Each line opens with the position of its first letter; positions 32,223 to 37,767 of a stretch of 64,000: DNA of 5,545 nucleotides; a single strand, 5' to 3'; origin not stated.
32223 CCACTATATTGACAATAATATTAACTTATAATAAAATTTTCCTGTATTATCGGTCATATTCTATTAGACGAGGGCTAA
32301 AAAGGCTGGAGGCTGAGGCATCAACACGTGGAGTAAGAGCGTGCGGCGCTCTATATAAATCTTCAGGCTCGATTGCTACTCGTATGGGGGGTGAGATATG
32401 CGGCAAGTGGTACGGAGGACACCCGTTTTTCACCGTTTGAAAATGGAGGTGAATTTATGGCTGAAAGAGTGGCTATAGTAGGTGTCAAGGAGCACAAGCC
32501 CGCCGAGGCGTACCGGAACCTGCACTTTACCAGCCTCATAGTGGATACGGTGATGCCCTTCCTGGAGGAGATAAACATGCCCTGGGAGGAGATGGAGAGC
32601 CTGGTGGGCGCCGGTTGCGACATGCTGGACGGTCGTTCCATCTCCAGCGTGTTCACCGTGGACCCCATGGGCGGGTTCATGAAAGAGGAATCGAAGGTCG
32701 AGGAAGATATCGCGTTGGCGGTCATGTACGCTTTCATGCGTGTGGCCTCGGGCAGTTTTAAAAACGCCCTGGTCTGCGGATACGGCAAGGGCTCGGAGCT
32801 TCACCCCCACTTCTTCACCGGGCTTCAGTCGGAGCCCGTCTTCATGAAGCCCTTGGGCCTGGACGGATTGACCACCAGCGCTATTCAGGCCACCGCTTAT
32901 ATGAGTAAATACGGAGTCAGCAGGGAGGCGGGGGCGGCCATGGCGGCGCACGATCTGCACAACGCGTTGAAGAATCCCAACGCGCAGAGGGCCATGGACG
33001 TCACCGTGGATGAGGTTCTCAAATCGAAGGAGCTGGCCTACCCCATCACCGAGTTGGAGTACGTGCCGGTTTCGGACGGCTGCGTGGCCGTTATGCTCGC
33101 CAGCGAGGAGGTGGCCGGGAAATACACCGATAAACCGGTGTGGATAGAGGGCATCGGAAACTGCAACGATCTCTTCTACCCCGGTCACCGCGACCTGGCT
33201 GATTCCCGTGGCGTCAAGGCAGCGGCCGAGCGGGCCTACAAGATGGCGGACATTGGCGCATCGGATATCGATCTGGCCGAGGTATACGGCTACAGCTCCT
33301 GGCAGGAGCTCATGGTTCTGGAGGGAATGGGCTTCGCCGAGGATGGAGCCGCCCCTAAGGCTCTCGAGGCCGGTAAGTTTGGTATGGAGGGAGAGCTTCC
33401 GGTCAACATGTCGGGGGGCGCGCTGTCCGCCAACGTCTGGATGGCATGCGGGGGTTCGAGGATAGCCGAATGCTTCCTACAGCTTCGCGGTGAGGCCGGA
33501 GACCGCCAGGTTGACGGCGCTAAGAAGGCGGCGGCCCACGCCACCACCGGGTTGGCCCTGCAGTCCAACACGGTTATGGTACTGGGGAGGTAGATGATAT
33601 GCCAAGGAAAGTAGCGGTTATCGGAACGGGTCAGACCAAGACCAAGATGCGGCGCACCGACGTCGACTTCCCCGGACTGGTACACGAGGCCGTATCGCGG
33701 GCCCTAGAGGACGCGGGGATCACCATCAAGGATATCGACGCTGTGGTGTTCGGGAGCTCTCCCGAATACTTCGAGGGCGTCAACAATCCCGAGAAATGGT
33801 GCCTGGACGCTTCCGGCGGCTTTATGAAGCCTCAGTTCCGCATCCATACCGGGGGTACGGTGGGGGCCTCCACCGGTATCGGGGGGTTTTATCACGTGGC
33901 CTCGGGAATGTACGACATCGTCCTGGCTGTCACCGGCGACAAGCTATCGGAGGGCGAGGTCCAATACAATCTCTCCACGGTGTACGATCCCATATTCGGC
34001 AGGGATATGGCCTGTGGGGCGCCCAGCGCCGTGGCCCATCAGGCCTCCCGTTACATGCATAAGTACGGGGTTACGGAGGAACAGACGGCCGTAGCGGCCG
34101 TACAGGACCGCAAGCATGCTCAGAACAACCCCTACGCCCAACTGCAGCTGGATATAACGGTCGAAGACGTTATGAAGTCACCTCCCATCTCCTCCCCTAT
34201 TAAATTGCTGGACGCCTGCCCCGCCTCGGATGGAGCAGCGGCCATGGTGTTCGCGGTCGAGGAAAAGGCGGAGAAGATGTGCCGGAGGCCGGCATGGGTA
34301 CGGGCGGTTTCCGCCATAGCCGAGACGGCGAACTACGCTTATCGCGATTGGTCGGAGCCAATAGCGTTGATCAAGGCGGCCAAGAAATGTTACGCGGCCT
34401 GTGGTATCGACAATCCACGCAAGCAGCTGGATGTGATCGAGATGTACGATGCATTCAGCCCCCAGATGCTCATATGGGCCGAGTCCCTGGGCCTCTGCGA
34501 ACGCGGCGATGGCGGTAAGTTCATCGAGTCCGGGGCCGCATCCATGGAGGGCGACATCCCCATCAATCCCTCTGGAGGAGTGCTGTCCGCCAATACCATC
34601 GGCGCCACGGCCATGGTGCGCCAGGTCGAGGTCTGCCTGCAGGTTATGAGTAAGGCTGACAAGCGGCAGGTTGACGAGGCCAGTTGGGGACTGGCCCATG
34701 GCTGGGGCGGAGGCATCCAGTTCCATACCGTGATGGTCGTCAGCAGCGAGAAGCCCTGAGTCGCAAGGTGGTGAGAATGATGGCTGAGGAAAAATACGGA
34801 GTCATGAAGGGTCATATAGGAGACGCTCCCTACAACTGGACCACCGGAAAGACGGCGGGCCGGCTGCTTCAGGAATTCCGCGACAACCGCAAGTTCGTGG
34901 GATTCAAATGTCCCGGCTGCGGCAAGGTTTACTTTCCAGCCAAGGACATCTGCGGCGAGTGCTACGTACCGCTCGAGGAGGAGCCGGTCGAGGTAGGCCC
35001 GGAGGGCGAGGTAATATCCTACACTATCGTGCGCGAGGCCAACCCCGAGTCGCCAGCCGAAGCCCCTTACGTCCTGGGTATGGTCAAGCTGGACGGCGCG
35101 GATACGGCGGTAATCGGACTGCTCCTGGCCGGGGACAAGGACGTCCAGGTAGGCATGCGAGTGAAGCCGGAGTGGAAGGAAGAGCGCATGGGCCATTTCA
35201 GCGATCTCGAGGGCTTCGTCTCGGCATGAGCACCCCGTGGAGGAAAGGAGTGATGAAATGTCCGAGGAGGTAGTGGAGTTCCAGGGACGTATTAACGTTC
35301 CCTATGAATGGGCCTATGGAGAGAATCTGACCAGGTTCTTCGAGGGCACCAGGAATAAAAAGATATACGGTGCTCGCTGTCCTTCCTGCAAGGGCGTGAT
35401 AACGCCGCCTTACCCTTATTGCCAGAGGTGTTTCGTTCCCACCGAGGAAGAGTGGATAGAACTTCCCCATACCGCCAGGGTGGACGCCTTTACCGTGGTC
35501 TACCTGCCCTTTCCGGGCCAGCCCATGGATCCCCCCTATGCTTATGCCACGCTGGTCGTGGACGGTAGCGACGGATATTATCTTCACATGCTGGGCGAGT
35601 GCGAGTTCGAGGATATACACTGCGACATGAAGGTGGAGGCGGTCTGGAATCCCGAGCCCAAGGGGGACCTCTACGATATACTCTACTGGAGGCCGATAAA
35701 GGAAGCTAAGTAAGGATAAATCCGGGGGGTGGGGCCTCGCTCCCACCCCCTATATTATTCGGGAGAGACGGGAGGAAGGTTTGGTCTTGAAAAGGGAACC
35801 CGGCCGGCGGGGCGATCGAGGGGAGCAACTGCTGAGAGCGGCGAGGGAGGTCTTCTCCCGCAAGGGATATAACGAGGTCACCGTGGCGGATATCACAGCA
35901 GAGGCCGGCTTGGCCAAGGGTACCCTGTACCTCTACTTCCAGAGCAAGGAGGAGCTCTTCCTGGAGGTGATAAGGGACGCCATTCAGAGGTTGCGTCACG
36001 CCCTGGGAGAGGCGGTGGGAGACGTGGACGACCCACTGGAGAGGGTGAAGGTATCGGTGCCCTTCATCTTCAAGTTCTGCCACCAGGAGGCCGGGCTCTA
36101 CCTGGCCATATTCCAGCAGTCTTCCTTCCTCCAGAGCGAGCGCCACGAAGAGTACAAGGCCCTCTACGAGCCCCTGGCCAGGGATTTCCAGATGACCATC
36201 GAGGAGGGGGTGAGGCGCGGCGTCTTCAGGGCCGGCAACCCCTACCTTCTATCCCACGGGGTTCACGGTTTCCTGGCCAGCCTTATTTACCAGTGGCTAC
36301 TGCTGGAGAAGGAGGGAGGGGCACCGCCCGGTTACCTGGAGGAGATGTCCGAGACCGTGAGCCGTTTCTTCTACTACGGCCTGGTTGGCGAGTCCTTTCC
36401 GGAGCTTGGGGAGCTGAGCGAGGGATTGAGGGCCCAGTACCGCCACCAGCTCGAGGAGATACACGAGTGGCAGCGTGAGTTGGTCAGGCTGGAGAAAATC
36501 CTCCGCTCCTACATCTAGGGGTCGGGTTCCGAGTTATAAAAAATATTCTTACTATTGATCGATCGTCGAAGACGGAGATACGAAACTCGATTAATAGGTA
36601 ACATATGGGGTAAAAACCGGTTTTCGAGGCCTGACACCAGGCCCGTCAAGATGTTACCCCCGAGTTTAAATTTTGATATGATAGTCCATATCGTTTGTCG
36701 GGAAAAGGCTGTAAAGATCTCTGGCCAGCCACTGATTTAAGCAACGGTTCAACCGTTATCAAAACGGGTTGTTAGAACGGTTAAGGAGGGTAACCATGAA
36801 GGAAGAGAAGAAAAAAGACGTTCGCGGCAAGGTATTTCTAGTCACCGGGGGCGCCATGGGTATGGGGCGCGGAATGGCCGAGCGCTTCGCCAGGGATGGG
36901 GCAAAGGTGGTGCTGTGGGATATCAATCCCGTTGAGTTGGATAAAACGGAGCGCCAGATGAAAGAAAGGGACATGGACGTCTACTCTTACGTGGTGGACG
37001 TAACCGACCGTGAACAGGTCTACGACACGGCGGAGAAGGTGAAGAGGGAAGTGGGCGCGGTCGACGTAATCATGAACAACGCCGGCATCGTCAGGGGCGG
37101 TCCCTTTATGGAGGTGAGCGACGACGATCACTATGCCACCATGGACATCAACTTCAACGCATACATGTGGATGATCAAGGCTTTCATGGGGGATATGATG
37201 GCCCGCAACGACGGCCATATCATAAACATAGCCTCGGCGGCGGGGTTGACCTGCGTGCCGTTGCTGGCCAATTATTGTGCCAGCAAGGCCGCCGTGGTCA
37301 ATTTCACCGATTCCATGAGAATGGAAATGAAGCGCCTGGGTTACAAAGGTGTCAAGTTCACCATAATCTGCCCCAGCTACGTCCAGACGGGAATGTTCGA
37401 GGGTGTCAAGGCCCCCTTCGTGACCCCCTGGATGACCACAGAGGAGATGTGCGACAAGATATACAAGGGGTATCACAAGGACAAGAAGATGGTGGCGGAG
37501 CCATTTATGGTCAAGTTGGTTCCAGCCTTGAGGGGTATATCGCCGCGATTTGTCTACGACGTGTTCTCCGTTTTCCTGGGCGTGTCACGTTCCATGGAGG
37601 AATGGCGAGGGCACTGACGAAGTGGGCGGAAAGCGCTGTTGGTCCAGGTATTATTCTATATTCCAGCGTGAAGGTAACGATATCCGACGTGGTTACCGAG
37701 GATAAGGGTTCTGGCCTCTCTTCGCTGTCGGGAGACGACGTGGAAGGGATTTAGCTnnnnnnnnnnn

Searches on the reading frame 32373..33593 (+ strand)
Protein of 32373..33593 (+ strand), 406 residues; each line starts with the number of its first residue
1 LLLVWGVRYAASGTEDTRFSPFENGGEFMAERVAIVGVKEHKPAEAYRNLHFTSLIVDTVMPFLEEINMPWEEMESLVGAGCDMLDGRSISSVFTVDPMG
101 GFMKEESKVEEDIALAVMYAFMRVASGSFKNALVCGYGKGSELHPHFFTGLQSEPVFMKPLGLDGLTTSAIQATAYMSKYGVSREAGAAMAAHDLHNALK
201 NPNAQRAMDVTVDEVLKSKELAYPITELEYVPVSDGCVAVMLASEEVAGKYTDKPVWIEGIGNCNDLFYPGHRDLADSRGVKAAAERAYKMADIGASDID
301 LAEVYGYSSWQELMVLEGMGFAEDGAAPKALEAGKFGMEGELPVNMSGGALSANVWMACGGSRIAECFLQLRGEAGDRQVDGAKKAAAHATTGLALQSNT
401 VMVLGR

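Call 19: search_protein_families(library=pfam, proteins=[window:32373-33593:+], max_evalue=0.001)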
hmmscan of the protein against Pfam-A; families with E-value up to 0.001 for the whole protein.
window:32373-33593:+ (406 aa): 1 family
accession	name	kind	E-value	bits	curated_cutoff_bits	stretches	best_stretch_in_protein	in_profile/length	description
PF22691.2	Thiolase_C_1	-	7.5e-33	113.7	28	1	273-406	13-144/144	Thiolase C-terminal domain-like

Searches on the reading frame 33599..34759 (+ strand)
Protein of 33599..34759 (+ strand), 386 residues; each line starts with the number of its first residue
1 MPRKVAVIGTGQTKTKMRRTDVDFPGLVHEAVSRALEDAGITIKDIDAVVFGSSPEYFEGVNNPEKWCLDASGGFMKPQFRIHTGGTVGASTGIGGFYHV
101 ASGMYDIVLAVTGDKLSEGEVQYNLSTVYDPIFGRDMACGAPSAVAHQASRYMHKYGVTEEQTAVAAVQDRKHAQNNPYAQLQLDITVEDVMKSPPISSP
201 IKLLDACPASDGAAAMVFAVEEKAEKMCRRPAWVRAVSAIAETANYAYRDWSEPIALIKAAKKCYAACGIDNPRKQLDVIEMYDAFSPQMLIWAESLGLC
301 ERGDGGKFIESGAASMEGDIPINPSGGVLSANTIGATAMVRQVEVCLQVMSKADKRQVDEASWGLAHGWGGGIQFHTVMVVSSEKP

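Call 19: search_protein_families(library=pfam, proteins=[window:33599-34759:+], max_evalue=0.001)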
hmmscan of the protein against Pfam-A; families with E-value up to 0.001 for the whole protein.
window:33599-34759:+ (386 aa): 3 families
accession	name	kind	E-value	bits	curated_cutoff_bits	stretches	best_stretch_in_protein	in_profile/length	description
PF22691.2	Thiolase_C_1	-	4.3e-36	124.2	28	1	249-382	13-143/144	Thiolase C-terminal domain-like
PF00108.29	Thiolase_N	-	6.3e-13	49.1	26.4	1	6-221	2-259/260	Thiolase, N-terminal domain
PF02803.24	Thiolase_C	-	1.8e-06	28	27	0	254-356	21-103/123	Thiolase, C-terminal domain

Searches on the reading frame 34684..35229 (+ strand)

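Call 19: search_protein_families(library=pfam, proteins=[window:34684-35229:+], max_evalue=0.001)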
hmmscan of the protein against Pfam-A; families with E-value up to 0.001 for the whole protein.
window:34684-35229:+ (181 aa): 2 families
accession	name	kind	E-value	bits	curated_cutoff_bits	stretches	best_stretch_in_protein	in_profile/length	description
PF01796.24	OB_ChsH2_C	-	7.6e-15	55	27.1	1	102-165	2-65/65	ChsH2, C-terminal OB-fold domain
PF12172.15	zf-ChsH2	-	1e-05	25.7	23.2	1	68-94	6-32/37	ChsH2, rubredoxin-like zinc ribbon domain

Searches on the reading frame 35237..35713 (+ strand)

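Call 19: search_protein_families(library=pfam, proteins=[window:35237-35713:+], max_evalue=0.001)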
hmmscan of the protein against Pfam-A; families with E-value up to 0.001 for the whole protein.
window:35237-35713:+ (158 aa): 1 family
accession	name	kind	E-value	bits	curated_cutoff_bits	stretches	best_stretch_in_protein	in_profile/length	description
PF01796.24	OB_ChsH2_C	-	5e-12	46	27.1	1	73-137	1-64/65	ChsH2, C-terminal OB-fold domain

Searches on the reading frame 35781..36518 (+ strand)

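Call 19: search_protein_families(library=pfam, proteins=[window:35781-36518:+], max_evalue=0.001)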
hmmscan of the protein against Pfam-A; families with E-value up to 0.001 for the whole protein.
window:35781-36518:+ (245 aa): 2 families
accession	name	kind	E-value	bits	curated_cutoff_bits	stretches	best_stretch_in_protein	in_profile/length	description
PF00440.29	TetR_N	-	1.1e-19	70.3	24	1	17-63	1-47/47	Bacterial regulatory proteins, tetR family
PF17932.6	TetR_C_24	-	2.1e-07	31.6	26.4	1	83-172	2-90/114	Tetracyclin repressor-like, C-terminal domain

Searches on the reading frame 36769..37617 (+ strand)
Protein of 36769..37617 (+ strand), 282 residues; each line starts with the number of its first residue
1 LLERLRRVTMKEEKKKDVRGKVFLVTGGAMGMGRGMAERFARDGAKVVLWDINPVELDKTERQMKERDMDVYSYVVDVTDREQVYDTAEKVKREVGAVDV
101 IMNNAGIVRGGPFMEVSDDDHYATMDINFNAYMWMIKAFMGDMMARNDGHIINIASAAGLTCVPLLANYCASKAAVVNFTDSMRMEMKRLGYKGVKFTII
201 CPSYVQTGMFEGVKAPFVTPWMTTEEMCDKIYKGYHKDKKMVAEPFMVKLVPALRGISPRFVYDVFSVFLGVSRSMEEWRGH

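Call 19: search_protein_families(library=pfam, proteins=[window:36769-37617:+], max_evalue=0.001)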
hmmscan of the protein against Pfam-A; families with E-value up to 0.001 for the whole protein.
window:36769-37617:+ (282 aa): 4 families
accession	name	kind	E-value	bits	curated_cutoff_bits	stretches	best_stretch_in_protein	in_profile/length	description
PF00106.31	adh_short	-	4e-54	183.5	26.6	1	21-213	1-190/195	short chain dehydrogenase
PF13561.12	adh_short_C2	-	1.9e-38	132.8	27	1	29-215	3-186/236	Enoyl-(Acyl carrier protein) reductase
PF08659.16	KR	-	6.1e-14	52.8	22.6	1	23-195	3-171/180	KR domain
PF02737.24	3HCDH_N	-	0.00061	20.2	22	1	28-67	6-45/180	3-hydroxyacyl-CoA dehydrogenase, NAD binding domain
